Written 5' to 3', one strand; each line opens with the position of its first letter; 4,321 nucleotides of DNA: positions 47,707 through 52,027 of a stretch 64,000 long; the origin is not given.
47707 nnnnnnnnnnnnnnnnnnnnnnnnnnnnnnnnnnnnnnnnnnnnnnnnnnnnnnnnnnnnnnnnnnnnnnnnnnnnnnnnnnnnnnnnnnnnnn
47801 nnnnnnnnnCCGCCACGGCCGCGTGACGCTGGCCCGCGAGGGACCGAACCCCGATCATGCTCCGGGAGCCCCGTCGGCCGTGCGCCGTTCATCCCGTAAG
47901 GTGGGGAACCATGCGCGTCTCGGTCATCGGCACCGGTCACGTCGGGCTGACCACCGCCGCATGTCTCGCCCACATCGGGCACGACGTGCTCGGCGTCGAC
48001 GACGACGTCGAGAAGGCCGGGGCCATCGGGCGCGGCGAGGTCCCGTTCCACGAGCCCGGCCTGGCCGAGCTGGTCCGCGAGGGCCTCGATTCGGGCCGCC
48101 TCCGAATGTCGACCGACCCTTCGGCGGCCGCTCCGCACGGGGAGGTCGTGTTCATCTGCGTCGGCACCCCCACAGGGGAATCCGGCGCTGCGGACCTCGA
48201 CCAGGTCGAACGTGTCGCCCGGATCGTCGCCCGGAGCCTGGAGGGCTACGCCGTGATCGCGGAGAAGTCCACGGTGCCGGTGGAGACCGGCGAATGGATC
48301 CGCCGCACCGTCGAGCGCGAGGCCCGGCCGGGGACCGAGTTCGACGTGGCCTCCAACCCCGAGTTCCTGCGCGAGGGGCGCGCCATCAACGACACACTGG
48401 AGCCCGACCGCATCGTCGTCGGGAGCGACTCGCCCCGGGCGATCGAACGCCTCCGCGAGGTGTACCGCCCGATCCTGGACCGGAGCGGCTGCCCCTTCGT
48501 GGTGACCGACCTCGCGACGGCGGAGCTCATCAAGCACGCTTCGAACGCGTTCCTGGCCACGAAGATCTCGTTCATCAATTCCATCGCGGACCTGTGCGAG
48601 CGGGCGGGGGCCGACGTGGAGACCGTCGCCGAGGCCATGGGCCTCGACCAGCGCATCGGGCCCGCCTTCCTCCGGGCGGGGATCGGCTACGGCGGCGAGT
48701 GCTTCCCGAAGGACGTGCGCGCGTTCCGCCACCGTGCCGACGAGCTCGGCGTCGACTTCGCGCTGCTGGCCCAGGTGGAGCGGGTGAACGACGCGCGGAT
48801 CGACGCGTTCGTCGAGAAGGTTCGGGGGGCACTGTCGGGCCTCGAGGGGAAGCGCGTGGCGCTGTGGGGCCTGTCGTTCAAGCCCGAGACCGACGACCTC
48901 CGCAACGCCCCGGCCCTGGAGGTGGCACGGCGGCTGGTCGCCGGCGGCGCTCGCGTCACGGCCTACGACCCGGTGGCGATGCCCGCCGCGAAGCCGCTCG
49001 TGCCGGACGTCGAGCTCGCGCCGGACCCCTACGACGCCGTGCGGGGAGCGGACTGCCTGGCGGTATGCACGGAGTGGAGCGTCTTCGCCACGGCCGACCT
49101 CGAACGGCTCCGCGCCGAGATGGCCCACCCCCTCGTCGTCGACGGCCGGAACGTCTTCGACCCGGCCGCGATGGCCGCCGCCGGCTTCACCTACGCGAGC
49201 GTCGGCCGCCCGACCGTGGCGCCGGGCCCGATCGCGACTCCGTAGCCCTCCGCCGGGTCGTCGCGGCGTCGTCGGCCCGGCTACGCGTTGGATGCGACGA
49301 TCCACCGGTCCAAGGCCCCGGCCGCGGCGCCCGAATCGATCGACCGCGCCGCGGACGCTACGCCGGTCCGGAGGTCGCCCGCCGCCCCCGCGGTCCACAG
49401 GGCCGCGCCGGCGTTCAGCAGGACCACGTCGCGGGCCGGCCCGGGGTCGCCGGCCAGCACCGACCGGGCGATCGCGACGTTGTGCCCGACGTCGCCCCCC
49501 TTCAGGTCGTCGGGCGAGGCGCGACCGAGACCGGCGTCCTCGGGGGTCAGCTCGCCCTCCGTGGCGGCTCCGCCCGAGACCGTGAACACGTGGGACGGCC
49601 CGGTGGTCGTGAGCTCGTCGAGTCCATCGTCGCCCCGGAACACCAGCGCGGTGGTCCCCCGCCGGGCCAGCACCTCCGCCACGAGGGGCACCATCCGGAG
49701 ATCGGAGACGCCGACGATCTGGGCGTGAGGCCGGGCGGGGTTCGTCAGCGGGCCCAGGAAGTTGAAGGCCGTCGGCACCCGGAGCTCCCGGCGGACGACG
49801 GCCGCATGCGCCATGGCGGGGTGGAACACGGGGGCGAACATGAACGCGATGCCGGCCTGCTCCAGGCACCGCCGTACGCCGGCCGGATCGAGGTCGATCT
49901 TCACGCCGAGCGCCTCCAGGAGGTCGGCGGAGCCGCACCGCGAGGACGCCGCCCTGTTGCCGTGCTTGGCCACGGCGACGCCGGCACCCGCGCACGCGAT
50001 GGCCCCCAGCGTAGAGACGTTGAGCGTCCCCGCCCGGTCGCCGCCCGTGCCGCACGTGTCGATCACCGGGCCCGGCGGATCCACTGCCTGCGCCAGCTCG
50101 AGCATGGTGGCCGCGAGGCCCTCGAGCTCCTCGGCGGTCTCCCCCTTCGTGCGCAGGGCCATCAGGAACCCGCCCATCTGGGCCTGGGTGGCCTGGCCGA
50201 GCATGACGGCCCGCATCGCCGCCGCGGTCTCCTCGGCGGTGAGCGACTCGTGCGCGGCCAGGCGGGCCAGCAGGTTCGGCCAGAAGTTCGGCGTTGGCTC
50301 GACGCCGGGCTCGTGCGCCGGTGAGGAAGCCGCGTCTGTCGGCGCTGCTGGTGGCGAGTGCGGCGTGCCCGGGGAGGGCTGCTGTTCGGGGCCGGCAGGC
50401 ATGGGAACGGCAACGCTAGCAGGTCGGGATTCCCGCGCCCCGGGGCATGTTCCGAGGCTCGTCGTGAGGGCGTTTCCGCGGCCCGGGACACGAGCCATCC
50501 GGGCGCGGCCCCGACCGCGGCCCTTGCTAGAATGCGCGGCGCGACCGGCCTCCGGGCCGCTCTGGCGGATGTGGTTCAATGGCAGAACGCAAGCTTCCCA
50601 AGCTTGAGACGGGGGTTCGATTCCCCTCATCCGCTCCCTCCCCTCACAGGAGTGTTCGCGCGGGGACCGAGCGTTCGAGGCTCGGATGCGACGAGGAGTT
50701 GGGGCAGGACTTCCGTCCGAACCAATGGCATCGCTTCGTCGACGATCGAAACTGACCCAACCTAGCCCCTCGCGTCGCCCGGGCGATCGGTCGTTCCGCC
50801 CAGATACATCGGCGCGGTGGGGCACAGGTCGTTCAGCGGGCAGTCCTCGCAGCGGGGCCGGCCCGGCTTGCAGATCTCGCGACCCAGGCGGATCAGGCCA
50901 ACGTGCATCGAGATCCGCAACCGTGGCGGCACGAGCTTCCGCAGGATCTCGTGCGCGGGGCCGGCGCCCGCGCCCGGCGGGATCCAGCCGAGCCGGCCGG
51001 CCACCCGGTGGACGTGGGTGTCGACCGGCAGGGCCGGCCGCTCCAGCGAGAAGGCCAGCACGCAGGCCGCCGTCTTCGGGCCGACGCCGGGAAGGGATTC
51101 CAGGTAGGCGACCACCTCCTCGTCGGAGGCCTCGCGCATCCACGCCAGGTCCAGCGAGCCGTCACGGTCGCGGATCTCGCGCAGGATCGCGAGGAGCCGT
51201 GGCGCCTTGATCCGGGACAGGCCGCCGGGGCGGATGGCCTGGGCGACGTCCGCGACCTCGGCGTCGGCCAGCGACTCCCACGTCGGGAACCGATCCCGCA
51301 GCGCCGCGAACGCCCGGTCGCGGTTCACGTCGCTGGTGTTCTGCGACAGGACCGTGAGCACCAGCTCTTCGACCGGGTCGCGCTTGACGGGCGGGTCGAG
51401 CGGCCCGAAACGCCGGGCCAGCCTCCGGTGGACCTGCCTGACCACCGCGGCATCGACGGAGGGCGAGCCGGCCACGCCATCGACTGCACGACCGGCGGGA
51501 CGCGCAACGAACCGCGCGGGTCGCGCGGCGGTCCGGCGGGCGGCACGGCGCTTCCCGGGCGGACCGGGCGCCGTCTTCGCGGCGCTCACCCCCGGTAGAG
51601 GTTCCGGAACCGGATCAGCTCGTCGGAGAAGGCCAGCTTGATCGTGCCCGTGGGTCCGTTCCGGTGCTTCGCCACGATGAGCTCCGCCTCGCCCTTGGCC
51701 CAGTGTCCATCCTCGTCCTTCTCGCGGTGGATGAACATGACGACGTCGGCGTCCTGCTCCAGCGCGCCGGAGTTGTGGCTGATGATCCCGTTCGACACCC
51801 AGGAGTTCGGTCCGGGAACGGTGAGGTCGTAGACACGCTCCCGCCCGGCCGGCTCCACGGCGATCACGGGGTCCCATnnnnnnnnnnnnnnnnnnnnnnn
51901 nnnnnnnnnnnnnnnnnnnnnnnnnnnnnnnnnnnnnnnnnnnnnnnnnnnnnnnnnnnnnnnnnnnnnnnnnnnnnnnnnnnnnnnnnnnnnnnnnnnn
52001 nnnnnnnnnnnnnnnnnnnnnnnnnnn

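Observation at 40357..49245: Candidate undescribed module: NarL-type two-component system, 884-aa HEAT-repeat protein, GT4 glycosyltransferase fused to matching HEAT repeats, and UDP-glucose dehydrogenase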

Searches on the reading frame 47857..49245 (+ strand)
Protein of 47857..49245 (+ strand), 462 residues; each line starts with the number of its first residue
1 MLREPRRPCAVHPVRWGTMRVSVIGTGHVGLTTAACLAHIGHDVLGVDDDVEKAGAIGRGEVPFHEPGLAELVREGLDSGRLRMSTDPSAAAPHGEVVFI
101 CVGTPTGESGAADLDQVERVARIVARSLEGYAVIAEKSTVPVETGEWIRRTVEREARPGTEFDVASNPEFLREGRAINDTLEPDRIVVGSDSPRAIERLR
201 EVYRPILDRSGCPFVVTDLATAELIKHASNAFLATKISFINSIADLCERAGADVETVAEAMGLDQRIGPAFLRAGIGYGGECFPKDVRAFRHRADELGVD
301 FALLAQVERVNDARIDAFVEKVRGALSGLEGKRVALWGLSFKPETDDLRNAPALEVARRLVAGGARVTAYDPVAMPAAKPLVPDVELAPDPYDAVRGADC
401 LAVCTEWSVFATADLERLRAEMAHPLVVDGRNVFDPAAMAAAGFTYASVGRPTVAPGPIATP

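Call 5: search_protein_families(library=pfam, proteins=[window:47857-49245:+], max_evalue=0.01)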
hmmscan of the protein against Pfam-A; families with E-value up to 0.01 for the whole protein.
window:47857-49245:+ (462 aa): 6 families
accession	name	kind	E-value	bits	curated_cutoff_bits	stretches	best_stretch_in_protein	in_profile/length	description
PF03721.20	UDPG_MGDP_dh_N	-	6.9e-57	192.5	27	1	19-201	1-186/187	UDP-glucose/GDP-mannose dehydrogenase family, NAD binding domain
PF00984.24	UDPG_MGDP_dh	-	7.3e-37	125.8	25.4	1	221-312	2-93/94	UDP-glucose/GDP-mannose dehydrogenase family, central domain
PF03720.21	UDPG_MGDP_dh_C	-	7.9e-31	106.9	30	1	335-436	1-103/103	UDP-glucose/GDP-mannose dehydrogenase family, UDP binding domain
PF03807.23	F420_oxidored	-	6.2e-06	27.2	21.6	0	20-108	1-73/94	NADP oxidoreductase coenzyme F420-dependent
PF02826.25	2-Hacid_dh_C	-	0.00057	19.8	25.1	0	18-53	36-71/178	D-isomer specific 2-hydroxyacid dehydrogenase, NAD binding domain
PF01266.30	DAO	-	0.0034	17.4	27.9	1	21-61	2-43/353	FAD dependent oxidoreductase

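Call 6: search_protein_families(library=ncbifam, proteins=[window:47857-49245:+], max_evalue=0.001)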
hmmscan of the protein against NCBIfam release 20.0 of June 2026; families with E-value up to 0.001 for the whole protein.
window:47857-49245:+ (462 aa): 7 families
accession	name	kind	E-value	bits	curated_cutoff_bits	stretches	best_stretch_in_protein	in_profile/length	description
NF047673.2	TeichurnBiosyTuaD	equivalog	3.9e-141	471.2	700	1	20-455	3-435/439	UDP-glucose 6-dehydrogenase TuaD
TIGR03026.1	NDP-sugDHase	subfamily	6.8e-133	443.4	189.8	1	19-432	1-413/413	nucleotide sugar dehydrogenase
NF041297.1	UDPGDh_AglM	equivalog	9.1e-117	390.6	670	1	19-437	1-420/429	UDP-glucose 6-dehydrogenase AglM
NF040825.1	UDPMaNacDH_Arch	equivalog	3.3e-49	167.9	750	1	19-452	1-416/418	UDP-N-acetyl-D-mannosamine dehydrogenase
NF008286.0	PRK11064.1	equivalog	3.9e-43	147.6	459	1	20-422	5-411/420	UDP-N-acetyl-D-mannosamine dehydrogenase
NF011631.0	PRK15057.1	equivalog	4.2e-32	111.7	757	1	19-374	1-339/388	UDP-glucose 6-dehydrogenase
NF011729.0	PRK15182.1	equivalog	3.7e-11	42.4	592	1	19-373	7-356/425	Vi polysaccharide biosynthesis UDP-N-acetylglucosamine C-6 dehydrogenase TviB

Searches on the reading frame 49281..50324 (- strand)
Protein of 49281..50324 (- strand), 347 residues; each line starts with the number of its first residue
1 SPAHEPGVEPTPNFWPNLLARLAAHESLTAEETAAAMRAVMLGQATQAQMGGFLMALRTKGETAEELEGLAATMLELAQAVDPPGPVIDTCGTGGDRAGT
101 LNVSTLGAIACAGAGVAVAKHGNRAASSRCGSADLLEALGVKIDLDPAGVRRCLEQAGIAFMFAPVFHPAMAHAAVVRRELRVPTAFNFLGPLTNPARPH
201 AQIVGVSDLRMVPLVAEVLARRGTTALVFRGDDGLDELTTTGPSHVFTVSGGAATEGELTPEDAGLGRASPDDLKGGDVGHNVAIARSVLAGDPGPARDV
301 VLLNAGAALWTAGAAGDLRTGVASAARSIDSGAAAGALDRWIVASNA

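Call 6: search_protein_families(library=ncbifam, proteins=[window:49281-50324:-], max_evalue=0.001)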
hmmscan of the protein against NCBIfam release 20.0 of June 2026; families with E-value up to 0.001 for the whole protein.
window:49281-50324:- (347 aa): 11 families
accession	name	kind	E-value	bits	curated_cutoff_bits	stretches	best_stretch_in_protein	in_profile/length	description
TIGR01245.1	trpD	equivalog_domain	5.2e-110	367.8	199.05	1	20-342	2-328/330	anthranilate phosphoribosyltransferase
NF011201.0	PRK14607.1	equivalog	7.5e-106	354.9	670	1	18-346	198-529/534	bifunctional anthranilate synthase component II/anthranilate phosphoribosyltransferase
NF007073.0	PRK09522.1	equivalog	5.1e-52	177.5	738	1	17-334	202-520/531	bifunctional anthranilate synthase glutamate amidotransferase component TrpG/anthranilate phosphoribosyltransferase TrpD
NF005635.0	PRK07394.1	equivalog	4e-31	108.5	287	1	25-342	19-341/348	hypothetical protein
NF006564.0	PRK09071.1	equivalog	1.7e-25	89.7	257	1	25-263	27-265/335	glycosyl transferase family protein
NF006005.0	PRK08136.1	equivalog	3.8e-20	72.4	185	1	27-234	19-230/314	DNA-binding protein YbiB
NF003338.0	PRK04350.1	subfamily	5.9e-12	44.7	434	1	24-162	101-237/502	thymidine phosphorylase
NF004490.0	PRK05820.1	equivalog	2.6e-10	39.5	269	1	23-162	13-153/439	thymidine phosphorylase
TIGR03327.1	AMP_phos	equivalog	1.2e-08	34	535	1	24-164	96-234/500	AMP phosphorylase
TIGR02644.1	Y_phosphoryl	subfamily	2.1e-08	33.4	409.05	1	25-162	11-149/417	pyrimidine-nucleoside phosphorylase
TIGR02645.1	ARCH_P_rylase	hypoth_equivalog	1.3e-07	30.5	434.6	1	26-163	97-232/493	putative thymidine phosphorylase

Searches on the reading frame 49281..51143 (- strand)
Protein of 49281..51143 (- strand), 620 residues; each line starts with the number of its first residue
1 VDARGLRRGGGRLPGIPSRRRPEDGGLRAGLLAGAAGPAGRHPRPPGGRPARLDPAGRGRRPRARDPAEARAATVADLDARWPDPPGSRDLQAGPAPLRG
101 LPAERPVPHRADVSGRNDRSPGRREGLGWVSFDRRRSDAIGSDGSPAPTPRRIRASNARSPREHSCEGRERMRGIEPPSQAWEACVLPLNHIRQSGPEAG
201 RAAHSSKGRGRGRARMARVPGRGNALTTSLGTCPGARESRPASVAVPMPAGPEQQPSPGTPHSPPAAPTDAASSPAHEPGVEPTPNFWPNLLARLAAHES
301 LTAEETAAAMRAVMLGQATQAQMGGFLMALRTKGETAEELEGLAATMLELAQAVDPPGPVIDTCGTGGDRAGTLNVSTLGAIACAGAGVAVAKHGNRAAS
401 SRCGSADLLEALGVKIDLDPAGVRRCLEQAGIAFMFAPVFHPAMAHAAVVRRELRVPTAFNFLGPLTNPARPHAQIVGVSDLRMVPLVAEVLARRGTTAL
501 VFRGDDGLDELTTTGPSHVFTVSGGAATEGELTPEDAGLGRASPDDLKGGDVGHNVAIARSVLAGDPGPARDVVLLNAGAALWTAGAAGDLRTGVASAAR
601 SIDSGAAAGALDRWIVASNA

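Call 5: search_protein_families(library=pfam, proteins=[window:49281-51143:-], max_evalue=0.01)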
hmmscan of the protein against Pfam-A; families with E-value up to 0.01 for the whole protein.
window:49281-51143:- (620 aa): 2 families
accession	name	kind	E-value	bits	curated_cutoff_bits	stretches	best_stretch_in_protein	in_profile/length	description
PF00591.27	Glycos_transf_3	-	4.6e-81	272.6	27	1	359-607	3-252/253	Glycosyl transferase family, a/b domain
PF02885.22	Glycos_trans_3N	-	2.5e-20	72.4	26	1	290-351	2-63/63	Glycosyl transferase family, helical bundle domain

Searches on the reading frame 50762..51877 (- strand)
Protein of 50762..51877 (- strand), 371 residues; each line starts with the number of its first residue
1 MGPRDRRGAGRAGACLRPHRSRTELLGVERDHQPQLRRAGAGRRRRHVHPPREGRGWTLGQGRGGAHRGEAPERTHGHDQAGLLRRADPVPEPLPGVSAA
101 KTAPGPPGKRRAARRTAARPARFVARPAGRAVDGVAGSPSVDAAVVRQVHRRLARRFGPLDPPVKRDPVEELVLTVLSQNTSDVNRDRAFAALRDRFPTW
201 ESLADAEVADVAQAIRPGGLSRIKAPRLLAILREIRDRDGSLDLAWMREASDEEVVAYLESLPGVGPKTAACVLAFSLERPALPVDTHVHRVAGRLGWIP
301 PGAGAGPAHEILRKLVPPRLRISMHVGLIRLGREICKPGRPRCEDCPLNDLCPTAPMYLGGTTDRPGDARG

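Call 5: search_protein_families(library=pfam, proteins=[window:50762-51877:-], max_evalue=0.01)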
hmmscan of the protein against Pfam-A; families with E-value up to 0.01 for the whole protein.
window:50762-51877:- (371 aa): 5 families
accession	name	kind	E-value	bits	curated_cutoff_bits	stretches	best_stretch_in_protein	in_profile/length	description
PF00730.31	HhH-GPD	-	2.2e-17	63.8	26.2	1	175-318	3-108/108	HhH-GPD superfamily base excision DNA repair protein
PF00633.29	HHH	-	6.5e-05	23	24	1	259-276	13-30/30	Helix-hairpin-helix motif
PF10576.14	EndIII_4Fe-2S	-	0.00025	21.7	20.5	1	336-352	1-17/17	Iron-sulfur binding domain of endonuclease III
PF14520.12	HHH_5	-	0.0009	20.1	27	0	258-270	3-15/57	Helix-hairpin-helix domain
PF21176.3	RecR_HhH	-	0.0014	18.9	27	1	255-271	4-20/45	RecR, helix-hairpin-helix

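Call 6: search_protein_families(library=ncbifam, proteins=[window:50762-51877:-], max_evalue=0.001)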
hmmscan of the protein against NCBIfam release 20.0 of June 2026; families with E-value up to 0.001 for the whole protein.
window:50762-51877:- (371 aa): 8 families
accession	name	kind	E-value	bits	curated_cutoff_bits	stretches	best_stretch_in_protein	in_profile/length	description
NF053634.1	MonDNAglycDR2438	equivalog_domain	1.4e-46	158.8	400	1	149-358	1-210/219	monofunctional DNA glycosylase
TIGR01083.1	nth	equivalog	9.5e-27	93.9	211.7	1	166-343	25-192/192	endonuclease III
NF007978.0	PRK10702.1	equivalog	1.6e-20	73.6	405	1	167-352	28-203/211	endonuclease III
TIGR01084.1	mutY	equivalog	7.2e-15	55.3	286.5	1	190-354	50-208/277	A/G-specific adenine glycosylase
TIGR00588.1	ogg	subfamily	1.2e-09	37.7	397.85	1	196-295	162-259/310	8-oxoguanine DNA-glycosylase (ogg)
NF010488.0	PRK13910.1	equivalog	1.1e-07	31.5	471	1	186-352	12-167/290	adenine-specific DNA glycosylase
NF008132.0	PRK10880.1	equivalog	5.3e-07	29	427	1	187-353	50-210/351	A/G-specific adenine glycosylase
NF010494.0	PRK13913.1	equivalog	0.00052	20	192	1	174-297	38-163/220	3-methyladenine DNA glycosylase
